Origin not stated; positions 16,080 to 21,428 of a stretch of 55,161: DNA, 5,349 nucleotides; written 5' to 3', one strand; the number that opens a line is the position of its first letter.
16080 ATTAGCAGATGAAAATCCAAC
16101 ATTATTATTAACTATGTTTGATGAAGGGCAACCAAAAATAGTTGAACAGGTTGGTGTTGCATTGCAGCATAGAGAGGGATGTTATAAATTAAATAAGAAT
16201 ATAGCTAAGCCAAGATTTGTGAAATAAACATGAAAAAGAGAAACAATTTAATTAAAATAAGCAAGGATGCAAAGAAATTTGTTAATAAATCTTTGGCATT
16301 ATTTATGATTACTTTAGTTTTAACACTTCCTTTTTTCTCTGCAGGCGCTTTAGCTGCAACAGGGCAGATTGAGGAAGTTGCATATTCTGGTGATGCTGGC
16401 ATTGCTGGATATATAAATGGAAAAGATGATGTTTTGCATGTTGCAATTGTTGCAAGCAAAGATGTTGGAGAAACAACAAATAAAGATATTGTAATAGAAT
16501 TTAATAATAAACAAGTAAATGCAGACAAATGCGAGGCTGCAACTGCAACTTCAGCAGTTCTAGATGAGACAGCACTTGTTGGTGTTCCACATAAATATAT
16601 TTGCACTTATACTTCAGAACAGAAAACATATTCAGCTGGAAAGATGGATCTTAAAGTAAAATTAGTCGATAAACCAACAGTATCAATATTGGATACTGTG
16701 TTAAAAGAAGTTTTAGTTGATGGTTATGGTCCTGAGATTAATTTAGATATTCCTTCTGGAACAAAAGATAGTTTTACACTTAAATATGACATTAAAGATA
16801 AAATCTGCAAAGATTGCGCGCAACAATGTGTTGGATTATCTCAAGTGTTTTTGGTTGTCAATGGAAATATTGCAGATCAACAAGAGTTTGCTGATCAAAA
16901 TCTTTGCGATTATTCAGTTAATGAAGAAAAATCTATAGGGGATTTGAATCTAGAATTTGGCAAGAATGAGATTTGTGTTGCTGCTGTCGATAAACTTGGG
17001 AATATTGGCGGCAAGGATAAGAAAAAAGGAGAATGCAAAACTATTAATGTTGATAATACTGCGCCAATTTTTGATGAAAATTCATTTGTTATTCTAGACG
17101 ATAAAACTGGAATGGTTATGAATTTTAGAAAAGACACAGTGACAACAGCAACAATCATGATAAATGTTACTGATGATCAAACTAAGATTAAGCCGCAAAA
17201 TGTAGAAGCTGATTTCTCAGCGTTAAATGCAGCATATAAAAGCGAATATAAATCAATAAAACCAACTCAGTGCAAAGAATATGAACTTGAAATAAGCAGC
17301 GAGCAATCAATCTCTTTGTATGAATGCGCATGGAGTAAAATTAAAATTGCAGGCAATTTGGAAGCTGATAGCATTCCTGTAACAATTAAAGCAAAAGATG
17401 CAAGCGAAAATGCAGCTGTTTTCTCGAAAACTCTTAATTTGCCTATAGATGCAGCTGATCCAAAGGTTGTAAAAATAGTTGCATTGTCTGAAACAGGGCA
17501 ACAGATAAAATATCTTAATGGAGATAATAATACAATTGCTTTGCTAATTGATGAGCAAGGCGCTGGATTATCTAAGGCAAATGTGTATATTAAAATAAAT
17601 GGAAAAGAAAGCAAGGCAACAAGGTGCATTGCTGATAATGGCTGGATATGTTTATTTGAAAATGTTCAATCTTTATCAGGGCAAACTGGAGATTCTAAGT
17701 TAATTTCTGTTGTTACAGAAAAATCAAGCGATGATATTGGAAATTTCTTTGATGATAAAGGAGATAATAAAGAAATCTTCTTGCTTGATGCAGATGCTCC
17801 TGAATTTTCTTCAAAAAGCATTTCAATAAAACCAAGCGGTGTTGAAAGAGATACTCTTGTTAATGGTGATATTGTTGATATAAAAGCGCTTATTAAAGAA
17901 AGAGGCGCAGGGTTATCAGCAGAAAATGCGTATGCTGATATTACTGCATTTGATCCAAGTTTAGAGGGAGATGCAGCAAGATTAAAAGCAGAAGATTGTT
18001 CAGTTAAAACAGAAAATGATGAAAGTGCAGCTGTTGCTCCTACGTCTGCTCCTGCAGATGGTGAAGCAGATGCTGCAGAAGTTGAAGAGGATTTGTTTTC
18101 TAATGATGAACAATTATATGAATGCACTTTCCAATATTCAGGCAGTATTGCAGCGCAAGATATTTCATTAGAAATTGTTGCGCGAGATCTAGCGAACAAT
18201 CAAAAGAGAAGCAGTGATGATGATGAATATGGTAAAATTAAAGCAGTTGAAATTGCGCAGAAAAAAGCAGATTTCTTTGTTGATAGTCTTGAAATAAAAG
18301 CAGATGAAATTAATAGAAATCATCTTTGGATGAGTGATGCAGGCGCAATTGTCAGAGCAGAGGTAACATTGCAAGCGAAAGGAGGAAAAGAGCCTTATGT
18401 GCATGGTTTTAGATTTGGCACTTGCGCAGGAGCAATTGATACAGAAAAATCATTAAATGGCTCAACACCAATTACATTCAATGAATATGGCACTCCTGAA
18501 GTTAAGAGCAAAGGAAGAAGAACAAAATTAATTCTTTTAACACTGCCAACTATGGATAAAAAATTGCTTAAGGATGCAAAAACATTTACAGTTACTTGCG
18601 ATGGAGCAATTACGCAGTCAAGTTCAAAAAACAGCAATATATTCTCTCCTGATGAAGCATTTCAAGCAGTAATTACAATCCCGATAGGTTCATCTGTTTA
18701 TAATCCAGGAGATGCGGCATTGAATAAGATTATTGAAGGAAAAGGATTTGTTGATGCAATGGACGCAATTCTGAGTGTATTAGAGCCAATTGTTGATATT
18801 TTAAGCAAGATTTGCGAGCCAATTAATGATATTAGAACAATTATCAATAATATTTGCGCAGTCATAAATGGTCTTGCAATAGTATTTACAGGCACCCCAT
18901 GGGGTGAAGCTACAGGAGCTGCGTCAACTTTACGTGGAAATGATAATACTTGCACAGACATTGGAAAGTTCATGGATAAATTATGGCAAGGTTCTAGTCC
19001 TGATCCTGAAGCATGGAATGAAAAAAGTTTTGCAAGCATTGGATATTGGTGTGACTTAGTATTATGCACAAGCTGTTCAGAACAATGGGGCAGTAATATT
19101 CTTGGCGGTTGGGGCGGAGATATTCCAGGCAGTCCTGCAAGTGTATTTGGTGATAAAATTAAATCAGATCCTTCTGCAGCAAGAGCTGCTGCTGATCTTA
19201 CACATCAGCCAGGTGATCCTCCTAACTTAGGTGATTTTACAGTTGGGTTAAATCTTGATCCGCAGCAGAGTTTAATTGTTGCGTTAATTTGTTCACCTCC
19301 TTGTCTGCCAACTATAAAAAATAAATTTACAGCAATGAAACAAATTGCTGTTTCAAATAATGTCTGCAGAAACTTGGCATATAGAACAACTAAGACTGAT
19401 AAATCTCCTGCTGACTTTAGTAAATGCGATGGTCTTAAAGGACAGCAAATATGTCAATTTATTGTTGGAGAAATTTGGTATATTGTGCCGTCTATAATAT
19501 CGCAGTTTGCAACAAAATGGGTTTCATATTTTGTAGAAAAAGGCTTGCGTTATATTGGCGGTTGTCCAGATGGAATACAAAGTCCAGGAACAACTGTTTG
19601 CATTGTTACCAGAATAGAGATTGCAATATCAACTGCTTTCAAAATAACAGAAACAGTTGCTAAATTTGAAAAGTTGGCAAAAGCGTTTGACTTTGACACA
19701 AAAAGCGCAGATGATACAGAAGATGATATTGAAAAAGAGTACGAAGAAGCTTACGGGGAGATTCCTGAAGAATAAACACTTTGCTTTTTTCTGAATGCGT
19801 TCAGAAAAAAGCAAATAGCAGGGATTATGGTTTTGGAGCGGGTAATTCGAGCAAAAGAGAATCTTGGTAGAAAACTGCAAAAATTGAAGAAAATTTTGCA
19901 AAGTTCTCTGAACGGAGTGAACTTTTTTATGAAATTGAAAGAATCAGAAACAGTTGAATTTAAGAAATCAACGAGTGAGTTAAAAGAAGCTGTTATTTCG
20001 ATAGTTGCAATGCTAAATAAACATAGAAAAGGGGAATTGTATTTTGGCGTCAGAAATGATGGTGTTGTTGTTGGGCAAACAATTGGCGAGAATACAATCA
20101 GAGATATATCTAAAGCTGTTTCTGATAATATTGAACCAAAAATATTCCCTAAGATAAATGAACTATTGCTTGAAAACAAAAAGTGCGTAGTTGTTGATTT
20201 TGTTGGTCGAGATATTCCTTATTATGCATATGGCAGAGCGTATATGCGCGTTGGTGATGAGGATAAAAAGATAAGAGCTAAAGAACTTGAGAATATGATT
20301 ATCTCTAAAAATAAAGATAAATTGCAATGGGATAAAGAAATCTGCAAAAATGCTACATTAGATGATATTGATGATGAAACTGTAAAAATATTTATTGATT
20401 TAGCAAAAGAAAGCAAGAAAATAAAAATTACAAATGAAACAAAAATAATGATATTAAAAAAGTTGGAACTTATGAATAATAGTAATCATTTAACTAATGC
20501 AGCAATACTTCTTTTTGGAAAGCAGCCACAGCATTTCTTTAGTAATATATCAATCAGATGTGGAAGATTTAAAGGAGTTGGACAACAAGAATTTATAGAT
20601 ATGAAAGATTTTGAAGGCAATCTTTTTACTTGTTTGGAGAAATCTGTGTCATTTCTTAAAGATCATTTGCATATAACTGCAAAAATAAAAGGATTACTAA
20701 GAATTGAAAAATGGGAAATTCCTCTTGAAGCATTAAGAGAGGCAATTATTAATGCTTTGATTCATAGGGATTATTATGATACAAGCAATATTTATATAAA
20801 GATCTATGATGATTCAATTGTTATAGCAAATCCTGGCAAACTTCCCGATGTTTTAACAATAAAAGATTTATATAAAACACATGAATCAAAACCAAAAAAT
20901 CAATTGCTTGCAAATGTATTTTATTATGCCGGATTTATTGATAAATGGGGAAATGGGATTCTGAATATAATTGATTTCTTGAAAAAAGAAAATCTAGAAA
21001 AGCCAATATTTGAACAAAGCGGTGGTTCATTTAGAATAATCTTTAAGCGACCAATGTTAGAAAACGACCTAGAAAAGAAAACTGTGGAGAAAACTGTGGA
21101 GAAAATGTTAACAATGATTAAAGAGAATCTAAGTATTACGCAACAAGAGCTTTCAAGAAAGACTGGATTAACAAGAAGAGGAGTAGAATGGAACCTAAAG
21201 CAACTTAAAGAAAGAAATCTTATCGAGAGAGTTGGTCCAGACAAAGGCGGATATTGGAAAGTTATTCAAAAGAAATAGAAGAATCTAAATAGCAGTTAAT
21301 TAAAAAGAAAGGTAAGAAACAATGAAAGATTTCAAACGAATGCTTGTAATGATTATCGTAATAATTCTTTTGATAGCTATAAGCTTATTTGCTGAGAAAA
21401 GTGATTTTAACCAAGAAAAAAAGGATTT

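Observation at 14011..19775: Candidate novel surface module, copy 1: pilin-signal protein (family A) directly coupled to a giant Cys-rich secreted protein (family B)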

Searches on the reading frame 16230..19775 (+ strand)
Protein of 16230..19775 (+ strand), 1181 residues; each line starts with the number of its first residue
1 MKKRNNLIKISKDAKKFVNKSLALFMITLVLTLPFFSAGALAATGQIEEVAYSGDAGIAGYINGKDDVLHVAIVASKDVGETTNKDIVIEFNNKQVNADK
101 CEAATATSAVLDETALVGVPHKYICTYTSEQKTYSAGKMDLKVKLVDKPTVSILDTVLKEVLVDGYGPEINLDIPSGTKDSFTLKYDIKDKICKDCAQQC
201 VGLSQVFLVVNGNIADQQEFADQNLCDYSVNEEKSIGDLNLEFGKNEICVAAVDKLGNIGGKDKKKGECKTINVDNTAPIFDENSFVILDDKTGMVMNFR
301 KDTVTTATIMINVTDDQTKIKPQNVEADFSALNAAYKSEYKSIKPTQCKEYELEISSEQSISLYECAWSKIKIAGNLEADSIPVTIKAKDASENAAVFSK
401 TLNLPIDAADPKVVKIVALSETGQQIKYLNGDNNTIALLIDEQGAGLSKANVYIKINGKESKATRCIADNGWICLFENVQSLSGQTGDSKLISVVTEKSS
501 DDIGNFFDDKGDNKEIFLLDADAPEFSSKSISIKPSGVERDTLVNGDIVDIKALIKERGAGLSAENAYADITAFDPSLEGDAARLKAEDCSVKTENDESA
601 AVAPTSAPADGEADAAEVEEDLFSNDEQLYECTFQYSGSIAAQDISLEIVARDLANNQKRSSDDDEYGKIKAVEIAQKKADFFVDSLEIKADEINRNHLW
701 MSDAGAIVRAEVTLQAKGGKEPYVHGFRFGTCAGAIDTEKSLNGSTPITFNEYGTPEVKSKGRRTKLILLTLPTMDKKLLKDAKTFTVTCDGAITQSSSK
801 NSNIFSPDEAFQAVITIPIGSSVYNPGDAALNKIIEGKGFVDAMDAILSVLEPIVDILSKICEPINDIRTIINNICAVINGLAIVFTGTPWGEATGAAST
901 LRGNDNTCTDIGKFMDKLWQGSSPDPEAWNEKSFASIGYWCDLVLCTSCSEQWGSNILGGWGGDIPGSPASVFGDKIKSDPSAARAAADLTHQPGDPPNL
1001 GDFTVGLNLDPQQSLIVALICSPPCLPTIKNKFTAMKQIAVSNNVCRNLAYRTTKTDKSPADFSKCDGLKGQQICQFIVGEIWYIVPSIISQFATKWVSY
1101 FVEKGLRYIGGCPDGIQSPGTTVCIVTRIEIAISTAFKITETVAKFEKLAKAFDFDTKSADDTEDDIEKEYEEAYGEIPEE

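Call 10: search_protein_families(library=pfam, proteins=[window:16230-19775:+], max_evalue=0.1)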
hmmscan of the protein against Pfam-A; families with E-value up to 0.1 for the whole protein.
window:16230-19775:+ (1181 aa): 0 families

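Call 23: search_protein_families(library=ncbifam, proteins=[window:16230-19775:+], max_evalue=0.1)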
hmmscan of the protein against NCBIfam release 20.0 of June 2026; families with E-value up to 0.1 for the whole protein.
window:16230-19775:+ (1181 aa): 0 families

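Call 24: search_protein_families(library=phrogs, proteins=[window:16230-19775:+], max_evalue=0.1)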
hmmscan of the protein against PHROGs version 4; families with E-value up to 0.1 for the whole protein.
window:16230-19775:+ (1181 aa): 0 families

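Call 25: find_homologous_proteins(query=window:16230-19775:+, max_evalue=0.001)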
Query window:16230-19775:+ (1181 aa): 2 proteins with E <= 0.001 among 8000 candidates.
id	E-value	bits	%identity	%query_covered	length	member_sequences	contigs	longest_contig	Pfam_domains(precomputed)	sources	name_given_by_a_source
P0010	0.0e+0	2650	100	100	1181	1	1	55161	-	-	-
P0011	0.0e+0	2187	83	98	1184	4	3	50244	-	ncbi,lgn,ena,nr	ncbi:hypothetical protein J4232_04435 [Candidatus Woesearchaeota archaeon]|nr:hypothetical protein [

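Call 31: find_homologous_proteins(query=A2, max_evalue=0.001)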
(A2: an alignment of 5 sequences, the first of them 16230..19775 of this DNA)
Query A2 (5 sequences) (1181 aa, profile of the alignment): 2 proteins with E <= 0.001 among 8000 candidates.
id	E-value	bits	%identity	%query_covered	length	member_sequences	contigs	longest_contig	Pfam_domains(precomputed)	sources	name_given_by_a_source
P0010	0.0e+0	1871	100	100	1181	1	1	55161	-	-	-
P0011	0.0e+0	1867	83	98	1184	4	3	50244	-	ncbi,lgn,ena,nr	ncbi:hypothetical protein J4232_04435 [Candidatus Woesearchaeota archaeon]|nr:hypothetical protein [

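Call 44: search_solved_structures(query=A3, max_evalue=1)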
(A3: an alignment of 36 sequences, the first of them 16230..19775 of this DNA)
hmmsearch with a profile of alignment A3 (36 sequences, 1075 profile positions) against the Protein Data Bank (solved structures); distinct sequences matched with E-value up to 1: 5.
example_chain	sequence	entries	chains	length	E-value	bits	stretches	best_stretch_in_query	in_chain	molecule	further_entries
6v3p_C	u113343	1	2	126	0.0015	19.5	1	279-357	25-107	IgA FC receptor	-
8cka_A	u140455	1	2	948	0.0043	18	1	441-589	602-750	Hexagonally packed intermediate-layer surface protein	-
8b7d_A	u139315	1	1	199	0.17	12.8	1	731-851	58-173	Transmembrane protein 106B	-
6c14_A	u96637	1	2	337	0.89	10.4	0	917-947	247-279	Protocadherin-15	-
3edl_D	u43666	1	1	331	0.97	10.2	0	166-244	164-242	Kinesin-like protein KIF2C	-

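Call 45: search_protein_families(library=pfam, alignment_id=A3, max_evalue=0.01)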
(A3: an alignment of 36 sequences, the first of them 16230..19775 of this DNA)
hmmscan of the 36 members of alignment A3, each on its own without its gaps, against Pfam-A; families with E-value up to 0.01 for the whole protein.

A. member 1, window:16230-19775:+ (1181 aa): 0 families

B. families by the number of members that match (of 36 scanned): 4 families
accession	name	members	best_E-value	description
PF13750.12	Big_3_3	13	2.2e-05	Bacterial Ig-like domain (group 3)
PF19077.6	Big_13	8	0.00032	Bacterial Ig-like domain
PF09870.14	DUF2097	1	0.0054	Uncharacterized protein conserved in archaea (DUF2097)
PF15418.12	DUF4625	1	0.0061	Domain of unknown function (DUF4625)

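Call 86: search_protein_families(library=padloc, proteins=[window:16230-19775:+], max_evalue=0.01)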
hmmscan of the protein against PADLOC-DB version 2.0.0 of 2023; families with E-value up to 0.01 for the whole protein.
window:16230-19775:+ (1181 aa): 0 families

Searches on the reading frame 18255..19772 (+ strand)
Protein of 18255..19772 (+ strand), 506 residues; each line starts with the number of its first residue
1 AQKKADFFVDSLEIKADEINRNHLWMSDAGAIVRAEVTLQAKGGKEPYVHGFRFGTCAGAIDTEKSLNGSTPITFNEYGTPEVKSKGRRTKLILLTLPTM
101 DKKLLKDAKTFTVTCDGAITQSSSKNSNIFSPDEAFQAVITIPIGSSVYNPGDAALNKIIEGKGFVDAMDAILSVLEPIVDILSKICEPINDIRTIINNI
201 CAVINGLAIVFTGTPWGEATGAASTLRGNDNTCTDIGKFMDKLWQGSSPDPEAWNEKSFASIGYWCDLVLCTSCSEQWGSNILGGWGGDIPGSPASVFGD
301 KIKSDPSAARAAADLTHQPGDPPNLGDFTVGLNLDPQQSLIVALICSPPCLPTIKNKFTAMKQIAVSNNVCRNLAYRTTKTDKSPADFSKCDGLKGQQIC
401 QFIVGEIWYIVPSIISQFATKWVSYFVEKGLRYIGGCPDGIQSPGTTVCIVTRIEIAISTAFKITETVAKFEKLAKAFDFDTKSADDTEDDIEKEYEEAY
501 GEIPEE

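Call 76: predict_structure(alignment_id=A6)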
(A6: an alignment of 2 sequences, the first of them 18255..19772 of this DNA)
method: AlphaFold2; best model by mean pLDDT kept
length: 506 residues; sequences in the alignment: 2
mean_pLDDT: 37.5   pTM: 0.30
mean pLDDT of the five models: 37.5, 37.1, 34.8, 33.3, 32.3
residues with pLDDT >= 90: 0; 70-90: 1; 50-70: 80; < 50: 425
segments of 3 or more residues with pLDDT < 50: 1-11, 25-30, 44-50, 63-88, 121-133, 146-506
pLDDT, mean of each block of 10 residues (from residue 1): 34 55 48 54 44 58 45 42 47 54 62 63 39 56 50 27 37 40 35 31 27 24 24 33 31 30 31 26 24 26 29 25 21 27 31 40 42 39 37 30 29 37 34 35 40 40 40 34 31 39 35
secondary structure, 60 per line:
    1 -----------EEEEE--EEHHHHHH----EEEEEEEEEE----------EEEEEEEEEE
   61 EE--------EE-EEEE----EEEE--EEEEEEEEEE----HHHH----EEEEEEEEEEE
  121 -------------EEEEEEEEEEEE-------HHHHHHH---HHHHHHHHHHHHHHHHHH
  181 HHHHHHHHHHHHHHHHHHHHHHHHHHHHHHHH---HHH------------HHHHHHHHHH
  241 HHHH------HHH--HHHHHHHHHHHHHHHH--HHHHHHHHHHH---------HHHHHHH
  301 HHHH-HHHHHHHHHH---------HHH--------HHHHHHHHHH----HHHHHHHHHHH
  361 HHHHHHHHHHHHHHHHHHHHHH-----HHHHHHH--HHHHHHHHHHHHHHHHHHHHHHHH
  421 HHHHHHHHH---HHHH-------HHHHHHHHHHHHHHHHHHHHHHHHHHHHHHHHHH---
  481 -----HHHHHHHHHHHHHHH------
elements in order: E12-16 H21-26 E31-40 E51-62 E74-77 E82-85 E88-97 H102-105 E110-120 E134-145 H153-159 H163-212 H231-244 H256-271 H274-284 H294-304 H306-315 H336-345 H350-382 H388-394 H397-429 H433-436 H444-477 H486-500

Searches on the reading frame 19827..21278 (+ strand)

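Call 11: search_protein_families(library=pfam, proteins=[window:19827-21278:+], max_evalue=0.001)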
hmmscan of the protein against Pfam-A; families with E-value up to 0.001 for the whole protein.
window:19827-21278:+ (483 aa): 5 families
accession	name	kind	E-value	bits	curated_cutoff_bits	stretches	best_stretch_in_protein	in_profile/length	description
PF13749.12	HATPase_c_4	-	1.9e-22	79.5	26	1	320-406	2-89/89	Putative ATP-dependent DNA helicase recG C-terminal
PF04326.19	SLFN_AlbA_2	-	5.7e-18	66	25.3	1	39-149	1-117/118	Schlafen, AlbA_2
PF13412.12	HTH_24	-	6.3e-07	29.3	21.9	1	423-467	4-48/48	Winged helix-turn-helix DNA-binding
PF13545.12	HTH_Crp_2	-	0.0002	21.7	27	1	434-468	20-55/70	Crp-like helix-turn-helix domain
PF12802.13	MarR_2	-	0.00053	20.5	27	0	428-472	11-56/61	MarR family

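Call 86: search_protein_families(library=padloc, proteins=[window:19827-21278:+], max_evalue=0.01)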
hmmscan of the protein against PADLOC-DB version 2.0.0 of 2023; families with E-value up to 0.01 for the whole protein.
window:19827-21278:+ (483 aa): 7 families
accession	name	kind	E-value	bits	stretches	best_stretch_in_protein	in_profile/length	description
PDLC02402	Aga_SIR2-PNTD1-PNTD2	-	1.4e-19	67.8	1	161-389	304-543/876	Class I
PDLC02394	pAgo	-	2.8e-19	66.4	1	47-364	48-386/1121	-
PDLC02418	Aga_SIR2-Kinase-PNTD1-PNTD2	-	9.4e-13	45.2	1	161-384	163-416/756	Class I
PDLC01850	CARF3--CARF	-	0.00041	18.3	1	396-473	121-196/209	-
PDLC01438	Csa3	-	0.00049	18.2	1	387-478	123-200/305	"CAS-I,CAS-II,CAS-III,CAS-IV,CAS-V,CAS-VI; associated_signaling"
PDLC01866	CARF3--CARF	-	0.0012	16.8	1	417-468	134-185/207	-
PDLC01852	CARF3--CARF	-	0.0091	13.9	0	418-467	139-188/208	-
